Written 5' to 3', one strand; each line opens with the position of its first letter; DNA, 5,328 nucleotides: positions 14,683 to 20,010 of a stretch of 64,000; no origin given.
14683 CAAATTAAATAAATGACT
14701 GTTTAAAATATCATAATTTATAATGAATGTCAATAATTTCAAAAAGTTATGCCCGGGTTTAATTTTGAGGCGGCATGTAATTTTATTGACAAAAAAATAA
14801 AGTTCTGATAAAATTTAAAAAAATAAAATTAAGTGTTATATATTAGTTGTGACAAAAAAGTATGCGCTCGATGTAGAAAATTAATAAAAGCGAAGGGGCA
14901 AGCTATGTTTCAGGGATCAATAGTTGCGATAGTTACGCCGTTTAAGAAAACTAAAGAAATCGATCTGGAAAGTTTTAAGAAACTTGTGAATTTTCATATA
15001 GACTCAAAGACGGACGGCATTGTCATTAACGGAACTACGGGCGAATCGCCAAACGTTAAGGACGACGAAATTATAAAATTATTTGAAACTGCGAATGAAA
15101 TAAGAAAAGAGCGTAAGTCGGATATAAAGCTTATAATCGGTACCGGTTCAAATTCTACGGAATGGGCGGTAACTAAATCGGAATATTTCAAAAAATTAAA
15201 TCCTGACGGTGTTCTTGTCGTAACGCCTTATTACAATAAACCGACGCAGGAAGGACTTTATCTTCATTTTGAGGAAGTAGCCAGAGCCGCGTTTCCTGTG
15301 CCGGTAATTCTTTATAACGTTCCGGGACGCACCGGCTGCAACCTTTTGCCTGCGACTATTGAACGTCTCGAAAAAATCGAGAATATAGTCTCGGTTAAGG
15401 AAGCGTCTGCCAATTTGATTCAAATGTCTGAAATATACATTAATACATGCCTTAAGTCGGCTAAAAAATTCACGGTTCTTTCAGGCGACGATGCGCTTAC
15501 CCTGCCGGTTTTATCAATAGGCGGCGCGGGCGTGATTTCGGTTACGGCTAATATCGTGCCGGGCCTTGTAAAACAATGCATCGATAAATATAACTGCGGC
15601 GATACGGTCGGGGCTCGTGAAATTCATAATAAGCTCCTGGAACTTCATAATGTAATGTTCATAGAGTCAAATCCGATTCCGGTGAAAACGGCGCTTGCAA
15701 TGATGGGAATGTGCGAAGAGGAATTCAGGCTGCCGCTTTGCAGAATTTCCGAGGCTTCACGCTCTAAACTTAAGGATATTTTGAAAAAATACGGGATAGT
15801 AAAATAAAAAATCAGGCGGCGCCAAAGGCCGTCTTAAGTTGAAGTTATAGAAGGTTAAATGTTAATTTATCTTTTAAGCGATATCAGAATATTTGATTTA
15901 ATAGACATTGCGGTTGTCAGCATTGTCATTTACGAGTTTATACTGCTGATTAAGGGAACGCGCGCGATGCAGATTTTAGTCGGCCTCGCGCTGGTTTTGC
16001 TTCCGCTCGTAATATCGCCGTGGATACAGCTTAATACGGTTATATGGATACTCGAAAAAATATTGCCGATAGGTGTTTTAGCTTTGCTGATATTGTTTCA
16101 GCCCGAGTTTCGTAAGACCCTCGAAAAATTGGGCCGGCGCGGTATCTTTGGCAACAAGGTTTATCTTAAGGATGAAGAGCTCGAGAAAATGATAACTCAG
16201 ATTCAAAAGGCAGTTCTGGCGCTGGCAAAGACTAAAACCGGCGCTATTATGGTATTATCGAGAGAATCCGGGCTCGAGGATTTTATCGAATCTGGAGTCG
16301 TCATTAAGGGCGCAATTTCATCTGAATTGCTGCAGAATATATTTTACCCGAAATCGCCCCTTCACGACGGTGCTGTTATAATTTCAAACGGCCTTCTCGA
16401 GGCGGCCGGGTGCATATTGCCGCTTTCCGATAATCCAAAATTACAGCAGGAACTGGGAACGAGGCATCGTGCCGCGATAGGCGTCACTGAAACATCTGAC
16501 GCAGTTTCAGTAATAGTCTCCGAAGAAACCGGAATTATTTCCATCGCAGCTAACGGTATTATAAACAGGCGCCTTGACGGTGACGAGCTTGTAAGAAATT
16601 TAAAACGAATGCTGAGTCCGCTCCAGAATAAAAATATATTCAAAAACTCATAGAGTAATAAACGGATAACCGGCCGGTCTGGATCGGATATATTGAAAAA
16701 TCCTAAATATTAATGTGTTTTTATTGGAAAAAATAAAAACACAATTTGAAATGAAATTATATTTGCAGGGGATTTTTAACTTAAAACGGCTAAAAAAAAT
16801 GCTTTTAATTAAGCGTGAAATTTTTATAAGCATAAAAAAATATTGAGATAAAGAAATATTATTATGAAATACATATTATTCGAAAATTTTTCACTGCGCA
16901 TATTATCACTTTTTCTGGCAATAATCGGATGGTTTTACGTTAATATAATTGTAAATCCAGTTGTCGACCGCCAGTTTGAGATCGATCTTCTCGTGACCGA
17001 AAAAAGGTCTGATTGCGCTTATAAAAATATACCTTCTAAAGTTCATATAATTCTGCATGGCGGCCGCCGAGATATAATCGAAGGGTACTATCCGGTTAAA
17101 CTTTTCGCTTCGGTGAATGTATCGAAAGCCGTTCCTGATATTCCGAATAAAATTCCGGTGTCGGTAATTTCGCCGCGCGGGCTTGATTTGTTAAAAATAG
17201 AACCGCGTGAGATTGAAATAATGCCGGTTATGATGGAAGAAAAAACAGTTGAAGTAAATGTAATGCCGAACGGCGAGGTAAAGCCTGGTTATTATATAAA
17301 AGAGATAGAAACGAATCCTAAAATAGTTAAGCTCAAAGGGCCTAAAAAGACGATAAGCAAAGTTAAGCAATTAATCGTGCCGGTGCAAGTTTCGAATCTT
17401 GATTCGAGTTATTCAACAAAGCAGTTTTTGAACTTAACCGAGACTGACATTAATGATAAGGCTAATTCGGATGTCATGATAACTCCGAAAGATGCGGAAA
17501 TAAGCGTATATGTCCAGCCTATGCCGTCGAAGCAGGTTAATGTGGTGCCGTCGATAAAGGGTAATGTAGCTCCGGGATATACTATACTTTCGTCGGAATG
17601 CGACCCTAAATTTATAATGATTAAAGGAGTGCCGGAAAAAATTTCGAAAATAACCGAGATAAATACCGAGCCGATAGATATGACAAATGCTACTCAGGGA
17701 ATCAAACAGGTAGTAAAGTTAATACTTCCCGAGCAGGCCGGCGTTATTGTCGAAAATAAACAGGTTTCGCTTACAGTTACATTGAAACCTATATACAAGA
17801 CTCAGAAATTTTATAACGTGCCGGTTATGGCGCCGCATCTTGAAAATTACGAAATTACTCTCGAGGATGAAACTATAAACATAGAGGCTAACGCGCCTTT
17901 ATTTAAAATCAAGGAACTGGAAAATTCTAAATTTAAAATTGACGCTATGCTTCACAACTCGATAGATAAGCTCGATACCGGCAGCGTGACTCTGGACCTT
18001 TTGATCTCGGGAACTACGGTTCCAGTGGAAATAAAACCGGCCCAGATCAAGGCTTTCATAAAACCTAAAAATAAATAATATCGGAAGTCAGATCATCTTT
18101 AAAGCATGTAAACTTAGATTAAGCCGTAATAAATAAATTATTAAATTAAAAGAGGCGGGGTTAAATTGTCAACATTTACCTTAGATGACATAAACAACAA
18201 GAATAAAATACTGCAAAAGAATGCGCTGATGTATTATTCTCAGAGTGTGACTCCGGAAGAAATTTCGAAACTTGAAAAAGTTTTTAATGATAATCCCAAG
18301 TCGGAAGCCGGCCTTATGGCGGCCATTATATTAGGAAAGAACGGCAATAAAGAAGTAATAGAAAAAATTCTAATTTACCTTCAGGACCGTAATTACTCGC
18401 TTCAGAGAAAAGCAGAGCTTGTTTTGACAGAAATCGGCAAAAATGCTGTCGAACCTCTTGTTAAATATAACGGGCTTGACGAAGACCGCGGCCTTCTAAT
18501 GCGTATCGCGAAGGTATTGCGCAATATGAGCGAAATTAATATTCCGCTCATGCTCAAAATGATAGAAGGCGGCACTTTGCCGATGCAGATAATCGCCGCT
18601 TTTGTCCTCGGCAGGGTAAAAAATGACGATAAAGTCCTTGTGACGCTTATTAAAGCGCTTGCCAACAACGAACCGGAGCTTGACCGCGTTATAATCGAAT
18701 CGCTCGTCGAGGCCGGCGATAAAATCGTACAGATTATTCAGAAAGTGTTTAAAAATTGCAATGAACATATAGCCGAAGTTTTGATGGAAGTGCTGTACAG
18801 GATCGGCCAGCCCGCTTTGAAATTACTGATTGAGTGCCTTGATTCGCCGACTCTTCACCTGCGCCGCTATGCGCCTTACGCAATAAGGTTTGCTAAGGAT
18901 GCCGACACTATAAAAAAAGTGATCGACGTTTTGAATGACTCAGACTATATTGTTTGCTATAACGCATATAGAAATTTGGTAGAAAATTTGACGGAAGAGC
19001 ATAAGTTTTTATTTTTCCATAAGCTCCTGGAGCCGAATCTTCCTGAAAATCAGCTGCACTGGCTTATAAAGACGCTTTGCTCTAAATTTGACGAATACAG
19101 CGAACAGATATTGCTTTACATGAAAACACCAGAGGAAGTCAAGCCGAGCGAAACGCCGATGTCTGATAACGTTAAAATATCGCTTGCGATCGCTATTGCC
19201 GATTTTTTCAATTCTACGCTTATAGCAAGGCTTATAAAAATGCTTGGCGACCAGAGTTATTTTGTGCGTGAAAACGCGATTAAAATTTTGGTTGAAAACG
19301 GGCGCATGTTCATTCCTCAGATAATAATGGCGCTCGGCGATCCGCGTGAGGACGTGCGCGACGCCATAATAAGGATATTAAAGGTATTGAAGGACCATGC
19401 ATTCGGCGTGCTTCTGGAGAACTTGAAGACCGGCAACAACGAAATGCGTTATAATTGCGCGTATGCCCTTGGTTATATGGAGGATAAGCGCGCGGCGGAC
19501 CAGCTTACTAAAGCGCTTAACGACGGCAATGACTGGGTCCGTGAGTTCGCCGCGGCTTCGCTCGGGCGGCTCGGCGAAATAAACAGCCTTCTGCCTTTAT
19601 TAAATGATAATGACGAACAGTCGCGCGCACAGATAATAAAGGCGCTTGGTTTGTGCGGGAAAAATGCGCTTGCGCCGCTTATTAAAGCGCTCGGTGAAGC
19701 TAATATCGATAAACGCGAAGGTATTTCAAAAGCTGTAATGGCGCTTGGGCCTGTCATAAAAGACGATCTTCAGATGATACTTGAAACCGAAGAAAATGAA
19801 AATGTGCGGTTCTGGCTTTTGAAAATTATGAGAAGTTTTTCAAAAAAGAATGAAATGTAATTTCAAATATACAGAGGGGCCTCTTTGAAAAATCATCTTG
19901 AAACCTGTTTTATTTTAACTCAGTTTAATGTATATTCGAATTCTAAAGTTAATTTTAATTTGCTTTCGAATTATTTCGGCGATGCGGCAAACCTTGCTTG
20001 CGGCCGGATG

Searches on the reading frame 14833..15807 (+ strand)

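Call 59: search_protein_families(library=pfam, proteins=[window:14833-15807:+], max_evalue=0.0001)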
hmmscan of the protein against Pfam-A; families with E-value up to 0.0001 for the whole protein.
window:14833-15807:+ (324 aa): 1 family
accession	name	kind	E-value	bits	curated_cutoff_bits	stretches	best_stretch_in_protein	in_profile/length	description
PF00701.28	DHDPS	-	5.8e-90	301.4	22.1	1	26-319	2-288/289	Dihydrodipicolinate synthetase family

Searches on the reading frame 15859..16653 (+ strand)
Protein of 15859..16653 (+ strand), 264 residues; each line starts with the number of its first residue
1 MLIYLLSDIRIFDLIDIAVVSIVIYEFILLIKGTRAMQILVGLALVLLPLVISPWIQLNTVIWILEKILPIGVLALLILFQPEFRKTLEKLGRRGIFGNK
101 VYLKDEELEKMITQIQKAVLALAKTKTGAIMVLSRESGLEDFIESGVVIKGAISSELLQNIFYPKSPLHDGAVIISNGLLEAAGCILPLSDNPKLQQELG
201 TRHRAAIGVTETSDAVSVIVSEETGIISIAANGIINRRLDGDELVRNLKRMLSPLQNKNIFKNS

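Call 59: search_protein_families(library=pfam, proteins=[window:15859-16653:+], max_evalue=0.0001)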
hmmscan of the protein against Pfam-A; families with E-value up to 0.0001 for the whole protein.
window:15859-16653:+ (264 aa): 2 families
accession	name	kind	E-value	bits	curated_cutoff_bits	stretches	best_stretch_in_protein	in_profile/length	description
PF02457.21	DAC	-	2e-42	144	27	1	117-233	2-117/119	DisA bacterial checkpoint controller nucleotide-binding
PF19293.4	CdaA_N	-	6.5e-10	39.5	23.8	1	8-83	4-80/81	CdaA N-terminal transmembrane domain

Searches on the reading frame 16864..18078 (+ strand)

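Call 59: search_protein_families(library=pfam, proteins=[window:16864-18078:+], max_evalue=0.0001)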
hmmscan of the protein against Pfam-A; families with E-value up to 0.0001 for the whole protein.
window:16864-18078:+ (404 aa): 1 family
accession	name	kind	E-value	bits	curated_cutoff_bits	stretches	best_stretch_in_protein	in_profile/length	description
PF07949.17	YbbR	-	3.2e-19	69.5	22.3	1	225-305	1-81/81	YbbR-like protein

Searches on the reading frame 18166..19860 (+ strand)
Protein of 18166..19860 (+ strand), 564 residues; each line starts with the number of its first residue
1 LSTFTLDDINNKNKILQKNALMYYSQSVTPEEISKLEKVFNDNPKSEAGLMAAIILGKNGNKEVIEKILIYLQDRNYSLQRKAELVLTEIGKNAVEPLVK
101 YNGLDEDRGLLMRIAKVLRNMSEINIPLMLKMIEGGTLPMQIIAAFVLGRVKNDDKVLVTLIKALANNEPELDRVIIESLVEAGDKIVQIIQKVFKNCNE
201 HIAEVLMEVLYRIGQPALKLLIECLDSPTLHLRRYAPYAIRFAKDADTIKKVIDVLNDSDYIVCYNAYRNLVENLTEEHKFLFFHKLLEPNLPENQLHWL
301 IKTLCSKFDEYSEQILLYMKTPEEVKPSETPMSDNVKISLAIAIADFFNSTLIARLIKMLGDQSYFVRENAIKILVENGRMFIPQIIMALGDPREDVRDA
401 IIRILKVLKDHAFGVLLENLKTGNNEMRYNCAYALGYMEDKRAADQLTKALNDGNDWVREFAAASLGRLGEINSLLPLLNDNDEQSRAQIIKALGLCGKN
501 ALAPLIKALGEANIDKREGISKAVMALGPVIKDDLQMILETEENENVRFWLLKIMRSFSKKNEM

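Call 59: search_protein_families(library=pfam, proteins=[window:18166-19860:+], max_evalue=0.0001)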
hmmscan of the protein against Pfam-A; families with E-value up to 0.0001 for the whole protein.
window:18166-19860:+ (564 aa): 5 families
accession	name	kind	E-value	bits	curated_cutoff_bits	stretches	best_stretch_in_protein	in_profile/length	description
PF13646.12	HEAT_2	-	2.1e-38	130.9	27.7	2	384-466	2-87/88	HEAT repeats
PF02985.28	HEAT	-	1.5e-19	68.6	23.5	0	446-471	4-29/31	HEAT repeat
PF03130.22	HEAT_PBS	-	1.7e-15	56.2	20.9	0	428-453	2-27/27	PBS lyase HEAT-like repeat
PF13513.12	HEAT_EZ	-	1.4e-11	45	27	0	442-469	28-55/55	HEAT-like repeat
PF12717.13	Cnd1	-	6.1e-05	23.6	26.4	0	438-473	54-89/162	non-SMC mitotic condensation complex subunit 1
